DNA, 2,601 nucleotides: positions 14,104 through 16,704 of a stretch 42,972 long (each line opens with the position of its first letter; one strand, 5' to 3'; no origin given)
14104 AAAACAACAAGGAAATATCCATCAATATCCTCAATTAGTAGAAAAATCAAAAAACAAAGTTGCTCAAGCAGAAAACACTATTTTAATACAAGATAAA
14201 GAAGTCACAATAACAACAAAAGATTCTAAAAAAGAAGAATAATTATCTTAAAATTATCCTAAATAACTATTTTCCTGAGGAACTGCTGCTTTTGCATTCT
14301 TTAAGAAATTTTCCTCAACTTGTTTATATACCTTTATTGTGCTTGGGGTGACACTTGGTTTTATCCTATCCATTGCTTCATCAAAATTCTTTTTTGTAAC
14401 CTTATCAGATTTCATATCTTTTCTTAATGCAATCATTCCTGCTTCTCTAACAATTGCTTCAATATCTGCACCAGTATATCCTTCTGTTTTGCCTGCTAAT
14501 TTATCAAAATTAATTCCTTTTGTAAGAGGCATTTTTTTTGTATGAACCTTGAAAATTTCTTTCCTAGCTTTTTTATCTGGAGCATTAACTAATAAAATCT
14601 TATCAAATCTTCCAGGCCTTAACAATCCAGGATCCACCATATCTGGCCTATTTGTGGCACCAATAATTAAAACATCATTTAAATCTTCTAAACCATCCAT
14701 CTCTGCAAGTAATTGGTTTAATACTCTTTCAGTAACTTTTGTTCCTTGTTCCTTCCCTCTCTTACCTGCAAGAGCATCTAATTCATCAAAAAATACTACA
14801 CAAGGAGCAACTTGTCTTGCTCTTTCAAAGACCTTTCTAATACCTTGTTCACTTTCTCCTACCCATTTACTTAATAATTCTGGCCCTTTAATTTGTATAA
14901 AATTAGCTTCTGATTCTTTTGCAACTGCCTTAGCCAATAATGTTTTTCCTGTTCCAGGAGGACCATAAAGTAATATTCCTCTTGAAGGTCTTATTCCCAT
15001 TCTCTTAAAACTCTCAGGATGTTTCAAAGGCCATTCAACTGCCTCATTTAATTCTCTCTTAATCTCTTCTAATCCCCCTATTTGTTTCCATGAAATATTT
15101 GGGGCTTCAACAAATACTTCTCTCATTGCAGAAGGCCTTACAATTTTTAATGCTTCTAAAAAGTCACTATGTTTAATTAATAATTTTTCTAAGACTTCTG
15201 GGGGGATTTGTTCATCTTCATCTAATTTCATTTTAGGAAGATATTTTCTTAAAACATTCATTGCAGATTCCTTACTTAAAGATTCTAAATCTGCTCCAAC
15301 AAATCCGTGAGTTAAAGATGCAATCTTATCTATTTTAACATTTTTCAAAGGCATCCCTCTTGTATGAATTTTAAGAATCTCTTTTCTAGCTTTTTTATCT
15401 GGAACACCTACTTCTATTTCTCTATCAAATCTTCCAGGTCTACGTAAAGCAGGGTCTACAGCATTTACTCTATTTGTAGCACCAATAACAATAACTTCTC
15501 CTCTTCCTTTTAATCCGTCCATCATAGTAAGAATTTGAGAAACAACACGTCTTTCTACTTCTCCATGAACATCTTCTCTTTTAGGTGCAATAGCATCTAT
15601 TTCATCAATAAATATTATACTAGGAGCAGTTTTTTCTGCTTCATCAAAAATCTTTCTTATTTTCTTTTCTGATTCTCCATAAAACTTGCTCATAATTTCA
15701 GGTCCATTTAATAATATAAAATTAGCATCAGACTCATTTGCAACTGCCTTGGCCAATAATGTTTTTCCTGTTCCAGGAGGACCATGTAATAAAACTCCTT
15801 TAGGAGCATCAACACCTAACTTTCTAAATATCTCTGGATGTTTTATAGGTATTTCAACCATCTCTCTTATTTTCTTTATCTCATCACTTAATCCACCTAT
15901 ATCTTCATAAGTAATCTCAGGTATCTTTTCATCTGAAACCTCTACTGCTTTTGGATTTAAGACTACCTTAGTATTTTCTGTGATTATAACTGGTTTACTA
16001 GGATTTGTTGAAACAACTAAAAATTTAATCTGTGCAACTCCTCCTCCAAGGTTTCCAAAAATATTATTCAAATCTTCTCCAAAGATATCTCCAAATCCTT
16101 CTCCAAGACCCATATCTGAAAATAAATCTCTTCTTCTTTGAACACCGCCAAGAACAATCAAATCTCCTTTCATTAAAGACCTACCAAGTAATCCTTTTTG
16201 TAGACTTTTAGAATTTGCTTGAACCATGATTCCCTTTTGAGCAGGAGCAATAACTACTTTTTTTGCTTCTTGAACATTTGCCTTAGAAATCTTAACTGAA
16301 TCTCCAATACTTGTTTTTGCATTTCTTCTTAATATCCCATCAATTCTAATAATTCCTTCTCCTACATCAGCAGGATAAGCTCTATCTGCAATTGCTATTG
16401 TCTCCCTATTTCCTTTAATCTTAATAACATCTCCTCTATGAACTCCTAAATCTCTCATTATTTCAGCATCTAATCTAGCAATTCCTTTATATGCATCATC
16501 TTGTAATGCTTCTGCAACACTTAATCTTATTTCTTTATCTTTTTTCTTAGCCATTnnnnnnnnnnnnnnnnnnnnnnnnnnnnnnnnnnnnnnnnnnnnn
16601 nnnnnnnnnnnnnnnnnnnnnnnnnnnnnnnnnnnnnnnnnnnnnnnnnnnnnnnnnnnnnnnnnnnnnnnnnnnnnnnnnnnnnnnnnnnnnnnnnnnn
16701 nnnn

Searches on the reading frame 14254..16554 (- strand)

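Call 25: search_protein_families(library=pfam, proteins=[window:14254-16554:-], max_evalue=0.00001)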
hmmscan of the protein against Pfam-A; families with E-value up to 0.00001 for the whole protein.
window:14254-16554:- (766 aa): 25 families
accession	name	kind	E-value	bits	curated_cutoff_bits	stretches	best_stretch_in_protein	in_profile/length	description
PF00004.35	AAA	-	4.7e-98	325.1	21.2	2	254-383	1-130/131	ATPase family associated with various cellular activities (AAA)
PF17862.7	AAA_lid_3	-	1.9e-29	101.3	27.2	2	681-726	2-45/45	AAA+ lid domain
PF02359.24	CDC48_N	-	1.2e-26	93.1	35.1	1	10-93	1-84/85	Cell division protein 48 (CDC48), N-terminal domain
PF05496.18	RuvB_N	-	7.3e-15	55.5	27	1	249-329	31-103/159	Holliday junction DNA helicase RuvB P-loop domain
PF13191.12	AAA_16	-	5.1e-14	53.5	32.6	0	523-619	24-124/167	AAA ATPase domain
PF07724.20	AAA_2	-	2.3e-12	47.7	27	0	254-347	6-101/166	AAA domain (Cdc48 subfamily)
PF06068.19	TIP49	-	3e-11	43.5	23.8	0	524-570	50-98/347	TIP49 P-loop domain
PF13671.12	AAA_33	-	1.8e-10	41.7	27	0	254-305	2-51/143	AAA domain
PF13401.12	AAA_22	-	4.7e-10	40.3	27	0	526-555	7-39/130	AAA domain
PF13173.12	AAA_14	-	6.5e-10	39.5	27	0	253-325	4-77/129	AAA domain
PF07728.20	AAA_5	-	2.1e-09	38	22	0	253-323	1-79/139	AAA domain (dynein-related subfamily)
PF20720.3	nSTAND3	-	4.3e-08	33.5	27.2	0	253-318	19-73/155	Novel STAND NTPase 3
PF24883.2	NPHP3_N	-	6.4e-08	33.4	24.8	0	507-550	4-48/164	Nephrocystin 3, N-terminal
PF00005.33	ABC_tran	-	9.6e-08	33.2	25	0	520-599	7-80/137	ABC transporter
PF00910.28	RNA_helicase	-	5.9e-07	30.4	21.5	0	527-552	1-26/105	RNA helicase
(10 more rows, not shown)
